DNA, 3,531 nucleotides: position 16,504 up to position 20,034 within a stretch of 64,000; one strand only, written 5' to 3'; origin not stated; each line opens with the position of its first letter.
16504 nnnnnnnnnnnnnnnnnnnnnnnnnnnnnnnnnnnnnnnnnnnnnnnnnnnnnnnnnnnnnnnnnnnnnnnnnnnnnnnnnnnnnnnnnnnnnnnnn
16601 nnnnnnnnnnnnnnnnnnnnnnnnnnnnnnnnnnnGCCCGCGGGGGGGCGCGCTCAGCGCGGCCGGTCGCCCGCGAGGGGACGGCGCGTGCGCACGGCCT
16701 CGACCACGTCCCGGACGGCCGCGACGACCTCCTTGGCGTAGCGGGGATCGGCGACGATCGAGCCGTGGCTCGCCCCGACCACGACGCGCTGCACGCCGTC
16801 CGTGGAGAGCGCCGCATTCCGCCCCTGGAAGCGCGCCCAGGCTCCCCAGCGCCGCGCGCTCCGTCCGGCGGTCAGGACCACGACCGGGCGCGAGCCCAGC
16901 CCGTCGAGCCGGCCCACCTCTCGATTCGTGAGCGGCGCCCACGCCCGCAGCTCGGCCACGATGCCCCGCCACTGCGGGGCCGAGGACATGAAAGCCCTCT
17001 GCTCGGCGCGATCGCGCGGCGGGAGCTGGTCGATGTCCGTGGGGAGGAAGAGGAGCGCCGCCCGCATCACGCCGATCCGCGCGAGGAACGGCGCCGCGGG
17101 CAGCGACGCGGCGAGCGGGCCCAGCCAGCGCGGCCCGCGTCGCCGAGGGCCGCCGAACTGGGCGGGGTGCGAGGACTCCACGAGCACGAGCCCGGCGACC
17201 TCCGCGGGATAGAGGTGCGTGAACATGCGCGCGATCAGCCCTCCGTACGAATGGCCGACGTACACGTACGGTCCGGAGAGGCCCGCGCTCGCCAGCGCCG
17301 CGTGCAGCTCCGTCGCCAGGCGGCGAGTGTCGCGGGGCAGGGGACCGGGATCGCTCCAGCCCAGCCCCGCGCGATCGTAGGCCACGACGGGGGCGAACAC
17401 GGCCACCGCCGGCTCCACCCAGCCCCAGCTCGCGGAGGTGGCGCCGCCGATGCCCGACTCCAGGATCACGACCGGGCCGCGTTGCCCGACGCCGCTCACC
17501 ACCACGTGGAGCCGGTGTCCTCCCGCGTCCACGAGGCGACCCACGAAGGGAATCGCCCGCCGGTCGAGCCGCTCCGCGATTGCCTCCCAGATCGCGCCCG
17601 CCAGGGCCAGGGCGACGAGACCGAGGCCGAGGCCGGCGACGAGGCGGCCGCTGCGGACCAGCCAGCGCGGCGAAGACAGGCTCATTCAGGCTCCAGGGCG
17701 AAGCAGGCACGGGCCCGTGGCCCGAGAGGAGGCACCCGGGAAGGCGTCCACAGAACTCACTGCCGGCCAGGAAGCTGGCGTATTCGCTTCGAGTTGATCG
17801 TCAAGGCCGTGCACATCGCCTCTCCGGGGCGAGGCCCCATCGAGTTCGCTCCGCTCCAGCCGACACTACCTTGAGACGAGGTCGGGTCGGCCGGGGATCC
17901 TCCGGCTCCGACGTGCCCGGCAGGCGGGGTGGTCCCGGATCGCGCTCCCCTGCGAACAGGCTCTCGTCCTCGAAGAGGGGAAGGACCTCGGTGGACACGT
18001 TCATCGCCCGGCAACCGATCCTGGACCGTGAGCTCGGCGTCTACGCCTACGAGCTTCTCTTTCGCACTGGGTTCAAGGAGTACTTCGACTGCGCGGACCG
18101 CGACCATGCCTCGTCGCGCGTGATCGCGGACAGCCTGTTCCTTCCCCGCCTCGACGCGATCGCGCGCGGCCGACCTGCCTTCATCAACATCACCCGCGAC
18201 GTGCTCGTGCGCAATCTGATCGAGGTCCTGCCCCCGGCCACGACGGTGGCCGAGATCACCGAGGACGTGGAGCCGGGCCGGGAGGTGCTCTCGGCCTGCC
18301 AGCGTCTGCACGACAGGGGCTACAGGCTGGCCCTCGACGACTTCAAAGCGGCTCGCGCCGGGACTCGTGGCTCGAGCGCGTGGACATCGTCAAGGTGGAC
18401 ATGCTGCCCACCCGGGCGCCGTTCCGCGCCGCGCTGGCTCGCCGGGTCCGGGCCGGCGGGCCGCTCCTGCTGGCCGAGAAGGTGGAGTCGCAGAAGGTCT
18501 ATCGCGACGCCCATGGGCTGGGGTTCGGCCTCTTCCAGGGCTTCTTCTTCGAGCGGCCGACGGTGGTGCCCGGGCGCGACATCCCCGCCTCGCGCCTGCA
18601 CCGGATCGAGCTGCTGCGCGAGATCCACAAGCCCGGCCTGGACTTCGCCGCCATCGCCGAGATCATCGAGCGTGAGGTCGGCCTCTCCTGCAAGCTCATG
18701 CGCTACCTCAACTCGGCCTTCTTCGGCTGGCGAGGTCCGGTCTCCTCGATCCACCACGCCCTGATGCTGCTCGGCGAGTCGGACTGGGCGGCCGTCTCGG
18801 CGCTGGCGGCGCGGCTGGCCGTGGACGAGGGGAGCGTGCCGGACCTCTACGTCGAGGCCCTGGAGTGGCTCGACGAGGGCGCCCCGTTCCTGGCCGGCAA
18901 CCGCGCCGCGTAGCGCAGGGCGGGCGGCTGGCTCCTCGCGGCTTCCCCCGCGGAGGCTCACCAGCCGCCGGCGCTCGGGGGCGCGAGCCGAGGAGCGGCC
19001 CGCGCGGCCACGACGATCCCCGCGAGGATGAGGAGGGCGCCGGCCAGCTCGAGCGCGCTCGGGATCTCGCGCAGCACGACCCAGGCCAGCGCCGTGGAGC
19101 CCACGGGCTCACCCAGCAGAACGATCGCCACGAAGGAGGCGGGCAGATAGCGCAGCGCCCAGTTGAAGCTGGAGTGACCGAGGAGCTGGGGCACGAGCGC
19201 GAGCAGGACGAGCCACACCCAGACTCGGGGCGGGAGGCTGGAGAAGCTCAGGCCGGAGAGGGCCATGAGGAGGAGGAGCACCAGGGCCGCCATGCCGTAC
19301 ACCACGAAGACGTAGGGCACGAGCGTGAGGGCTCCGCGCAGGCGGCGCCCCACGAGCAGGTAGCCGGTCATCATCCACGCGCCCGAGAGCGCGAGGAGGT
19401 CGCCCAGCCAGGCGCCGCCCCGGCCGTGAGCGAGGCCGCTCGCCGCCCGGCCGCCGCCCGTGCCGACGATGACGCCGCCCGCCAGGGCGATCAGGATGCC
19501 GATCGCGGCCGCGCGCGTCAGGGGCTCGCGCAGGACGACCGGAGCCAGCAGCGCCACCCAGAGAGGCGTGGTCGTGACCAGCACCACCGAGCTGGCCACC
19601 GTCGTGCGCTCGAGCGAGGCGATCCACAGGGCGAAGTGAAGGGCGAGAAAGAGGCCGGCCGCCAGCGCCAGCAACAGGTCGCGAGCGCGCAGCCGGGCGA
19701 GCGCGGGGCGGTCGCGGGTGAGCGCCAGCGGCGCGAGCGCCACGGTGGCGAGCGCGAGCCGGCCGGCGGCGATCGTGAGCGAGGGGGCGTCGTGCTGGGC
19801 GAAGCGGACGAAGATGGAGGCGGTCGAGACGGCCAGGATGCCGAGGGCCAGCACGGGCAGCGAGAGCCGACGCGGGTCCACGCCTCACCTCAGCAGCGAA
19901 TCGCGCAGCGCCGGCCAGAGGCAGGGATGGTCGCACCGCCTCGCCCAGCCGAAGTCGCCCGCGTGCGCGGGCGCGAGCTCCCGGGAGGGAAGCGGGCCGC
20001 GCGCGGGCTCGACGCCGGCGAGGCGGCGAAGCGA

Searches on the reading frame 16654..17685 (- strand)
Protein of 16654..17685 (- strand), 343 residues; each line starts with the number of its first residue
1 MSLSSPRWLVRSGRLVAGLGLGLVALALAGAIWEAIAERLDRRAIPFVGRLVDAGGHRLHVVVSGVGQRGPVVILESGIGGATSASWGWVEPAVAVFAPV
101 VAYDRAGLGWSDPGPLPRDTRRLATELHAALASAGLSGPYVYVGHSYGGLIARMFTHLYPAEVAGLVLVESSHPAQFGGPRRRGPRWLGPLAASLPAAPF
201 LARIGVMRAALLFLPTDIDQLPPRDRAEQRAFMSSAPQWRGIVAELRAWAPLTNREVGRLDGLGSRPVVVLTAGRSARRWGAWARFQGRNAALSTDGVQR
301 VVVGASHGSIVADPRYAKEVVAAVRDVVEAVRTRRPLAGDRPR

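Call 91: search_protein_families(library=pfam, proteins=[window:16654-17685:-], max_evalue=0.00001)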
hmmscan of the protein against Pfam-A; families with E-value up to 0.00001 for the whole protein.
window:16654-17685:- (343 aa): 3 families
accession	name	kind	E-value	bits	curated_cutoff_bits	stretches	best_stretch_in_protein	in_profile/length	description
PF00561.26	Abhydrolase_1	-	1.5e-14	54.7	25.8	1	71-213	1-149/245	alpha/beta hydrolase fold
PF12697.13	Abhydrolase_6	-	2.7e-11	45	26.3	1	81-314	6-211/217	Alpha/beta hydrolase family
PF12146.15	Hydrolase_4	-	2.1e-06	27.7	27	1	100-169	34-107/239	Serine aminopeptidase, S33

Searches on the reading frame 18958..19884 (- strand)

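Call 14: search_protein_families(library=pfam, proteins=[window:18958-19884:-], max_evalue=0.001)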
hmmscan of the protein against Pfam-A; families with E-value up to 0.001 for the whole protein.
window:18958-19884:- (308 aa): 2 families
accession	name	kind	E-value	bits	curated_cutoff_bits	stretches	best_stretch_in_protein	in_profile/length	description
PF00892.27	EamA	-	4e-33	115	28.2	2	160-293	2-133/135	EamA-like transporter family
PF03151.22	TPT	-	6.4e-05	22.9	30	0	204-294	47-136/291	Triose-phosphate Transporter family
